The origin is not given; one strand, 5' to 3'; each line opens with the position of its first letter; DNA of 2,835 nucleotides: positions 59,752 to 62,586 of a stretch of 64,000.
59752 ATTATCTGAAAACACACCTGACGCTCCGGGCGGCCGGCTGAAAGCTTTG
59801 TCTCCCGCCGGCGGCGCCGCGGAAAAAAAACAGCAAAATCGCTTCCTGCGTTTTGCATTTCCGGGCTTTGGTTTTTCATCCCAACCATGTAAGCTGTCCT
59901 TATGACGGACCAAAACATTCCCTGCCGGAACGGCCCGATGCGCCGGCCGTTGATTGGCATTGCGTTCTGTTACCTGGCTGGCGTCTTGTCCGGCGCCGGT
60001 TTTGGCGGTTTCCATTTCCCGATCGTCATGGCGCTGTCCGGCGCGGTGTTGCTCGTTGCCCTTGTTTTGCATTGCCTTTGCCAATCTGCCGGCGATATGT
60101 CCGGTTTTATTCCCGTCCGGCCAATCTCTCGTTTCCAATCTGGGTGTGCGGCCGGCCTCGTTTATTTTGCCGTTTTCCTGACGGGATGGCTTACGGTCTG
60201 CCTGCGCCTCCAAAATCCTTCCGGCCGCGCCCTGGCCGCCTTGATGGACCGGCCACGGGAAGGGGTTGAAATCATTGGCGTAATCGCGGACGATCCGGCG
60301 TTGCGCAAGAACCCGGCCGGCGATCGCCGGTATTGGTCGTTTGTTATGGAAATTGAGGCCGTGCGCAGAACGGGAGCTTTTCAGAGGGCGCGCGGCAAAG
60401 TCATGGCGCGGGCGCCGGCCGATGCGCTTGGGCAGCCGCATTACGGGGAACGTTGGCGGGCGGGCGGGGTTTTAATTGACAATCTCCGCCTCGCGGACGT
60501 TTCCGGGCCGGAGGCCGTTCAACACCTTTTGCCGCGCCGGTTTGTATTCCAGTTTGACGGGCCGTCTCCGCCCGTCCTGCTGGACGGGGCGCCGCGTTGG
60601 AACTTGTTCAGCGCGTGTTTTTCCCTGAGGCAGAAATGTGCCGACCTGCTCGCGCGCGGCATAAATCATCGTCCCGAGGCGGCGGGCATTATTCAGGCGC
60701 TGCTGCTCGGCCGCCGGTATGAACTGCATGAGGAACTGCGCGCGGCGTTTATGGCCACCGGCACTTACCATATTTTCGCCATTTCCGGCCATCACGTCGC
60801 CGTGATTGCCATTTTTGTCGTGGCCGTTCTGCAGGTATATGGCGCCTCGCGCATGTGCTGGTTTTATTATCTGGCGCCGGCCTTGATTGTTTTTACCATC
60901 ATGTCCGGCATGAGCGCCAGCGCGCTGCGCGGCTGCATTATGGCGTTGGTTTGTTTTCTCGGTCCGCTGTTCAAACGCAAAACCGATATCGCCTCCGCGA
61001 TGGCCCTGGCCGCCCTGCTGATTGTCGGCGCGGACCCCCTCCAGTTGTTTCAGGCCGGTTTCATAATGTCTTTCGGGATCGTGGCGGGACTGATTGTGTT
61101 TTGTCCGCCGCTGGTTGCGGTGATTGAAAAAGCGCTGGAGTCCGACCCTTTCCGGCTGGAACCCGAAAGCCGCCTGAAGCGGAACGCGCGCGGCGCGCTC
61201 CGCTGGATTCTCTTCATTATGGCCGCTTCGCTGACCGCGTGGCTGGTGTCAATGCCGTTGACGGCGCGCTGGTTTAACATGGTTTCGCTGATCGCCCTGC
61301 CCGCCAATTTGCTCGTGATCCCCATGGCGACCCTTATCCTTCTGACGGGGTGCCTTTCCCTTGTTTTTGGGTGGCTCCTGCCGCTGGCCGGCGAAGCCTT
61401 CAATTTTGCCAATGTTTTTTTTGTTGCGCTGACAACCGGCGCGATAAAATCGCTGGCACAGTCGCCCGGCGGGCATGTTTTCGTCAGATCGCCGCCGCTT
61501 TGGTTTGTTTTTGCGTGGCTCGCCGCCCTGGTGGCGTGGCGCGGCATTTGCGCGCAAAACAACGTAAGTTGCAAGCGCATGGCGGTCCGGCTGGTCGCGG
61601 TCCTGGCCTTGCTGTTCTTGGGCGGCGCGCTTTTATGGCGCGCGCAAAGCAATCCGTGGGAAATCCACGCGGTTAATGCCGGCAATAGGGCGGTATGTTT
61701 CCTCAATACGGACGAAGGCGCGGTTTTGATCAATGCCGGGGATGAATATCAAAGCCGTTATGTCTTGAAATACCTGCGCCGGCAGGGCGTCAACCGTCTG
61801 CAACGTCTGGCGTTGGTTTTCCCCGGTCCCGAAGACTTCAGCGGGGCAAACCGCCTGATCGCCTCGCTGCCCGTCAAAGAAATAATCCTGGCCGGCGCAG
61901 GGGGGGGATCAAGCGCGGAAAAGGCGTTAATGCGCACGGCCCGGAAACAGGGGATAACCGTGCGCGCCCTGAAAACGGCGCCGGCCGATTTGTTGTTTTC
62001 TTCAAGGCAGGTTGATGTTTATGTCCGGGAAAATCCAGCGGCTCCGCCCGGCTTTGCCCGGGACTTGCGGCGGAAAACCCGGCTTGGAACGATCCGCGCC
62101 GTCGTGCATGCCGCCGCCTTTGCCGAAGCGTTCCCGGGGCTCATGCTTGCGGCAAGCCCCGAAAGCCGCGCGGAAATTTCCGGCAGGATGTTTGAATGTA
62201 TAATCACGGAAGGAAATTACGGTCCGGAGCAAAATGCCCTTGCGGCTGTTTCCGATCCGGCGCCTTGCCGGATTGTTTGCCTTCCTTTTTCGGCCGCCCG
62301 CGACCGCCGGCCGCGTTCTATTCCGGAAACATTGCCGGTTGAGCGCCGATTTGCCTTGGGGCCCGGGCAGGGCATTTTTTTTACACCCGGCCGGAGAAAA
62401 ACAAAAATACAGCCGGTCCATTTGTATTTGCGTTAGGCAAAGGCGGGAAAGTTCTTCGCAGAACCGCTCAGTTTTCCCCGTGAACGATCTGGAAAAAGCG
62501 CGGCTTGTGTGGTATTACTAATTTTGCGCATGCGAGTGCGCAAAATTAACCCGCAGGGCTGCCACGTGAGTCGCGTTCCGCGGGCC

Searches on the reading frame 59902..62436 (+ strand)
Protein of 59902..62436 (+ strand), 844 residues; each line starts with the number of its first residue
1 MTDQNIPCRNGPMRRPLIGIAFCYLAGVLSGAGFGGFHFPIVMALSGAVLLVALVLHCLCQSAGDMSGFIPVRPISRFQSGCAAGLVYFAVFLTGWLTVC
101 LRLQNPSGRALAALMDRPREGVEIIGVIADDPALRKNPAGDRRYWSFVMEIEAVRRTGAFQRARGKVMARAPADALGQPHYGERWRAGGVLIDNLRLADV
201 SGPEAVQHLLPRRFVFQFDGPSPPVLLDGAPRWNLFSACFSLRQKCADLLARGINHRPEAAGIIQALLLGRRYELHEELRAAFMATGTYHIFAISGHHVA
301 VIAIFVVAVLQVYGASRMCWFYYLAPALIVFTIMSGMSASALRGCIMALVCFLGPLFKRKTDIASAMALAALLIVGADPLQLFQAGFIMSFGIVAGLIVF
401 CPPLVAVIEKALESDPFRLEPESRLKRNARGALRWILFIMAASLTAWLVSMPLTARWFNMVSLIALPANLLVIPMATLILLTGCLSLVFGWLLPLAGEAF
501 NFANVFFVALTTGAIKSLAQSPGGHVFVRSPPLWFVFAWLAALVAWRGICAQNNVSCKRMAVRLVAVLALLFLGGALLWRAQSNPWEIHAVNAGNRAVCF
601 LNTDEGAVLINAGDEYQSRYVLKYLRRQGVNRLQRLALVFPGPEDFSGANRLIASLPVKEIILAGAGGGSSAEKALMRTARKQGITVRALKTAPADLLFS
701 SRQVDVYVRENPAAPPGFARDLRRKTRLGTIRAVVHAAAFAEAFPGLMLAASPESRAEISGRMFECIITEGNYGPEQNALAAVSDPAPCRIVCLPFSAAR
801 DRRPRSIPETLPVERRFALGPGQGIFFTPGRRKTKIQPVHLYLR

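Call 54: search_protein_families(library=pfam, proteins=[window:59902-62436:+], max_evalue=0.001)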
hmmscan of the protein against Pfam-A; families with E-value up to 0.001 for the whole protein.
window:59902-62436:+ (844 aa): 2 families
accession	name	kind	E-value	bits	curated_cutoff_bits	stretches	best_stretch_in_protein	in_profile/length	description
PF03772.21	Competence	-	4.6e-49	167.6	23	1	267-545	1-262/270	Competence protein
PF13567.11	DUF4131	-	7.8e-12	45.6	31.6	1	40-191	6-130/165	Domain of unknown function (DUF4131)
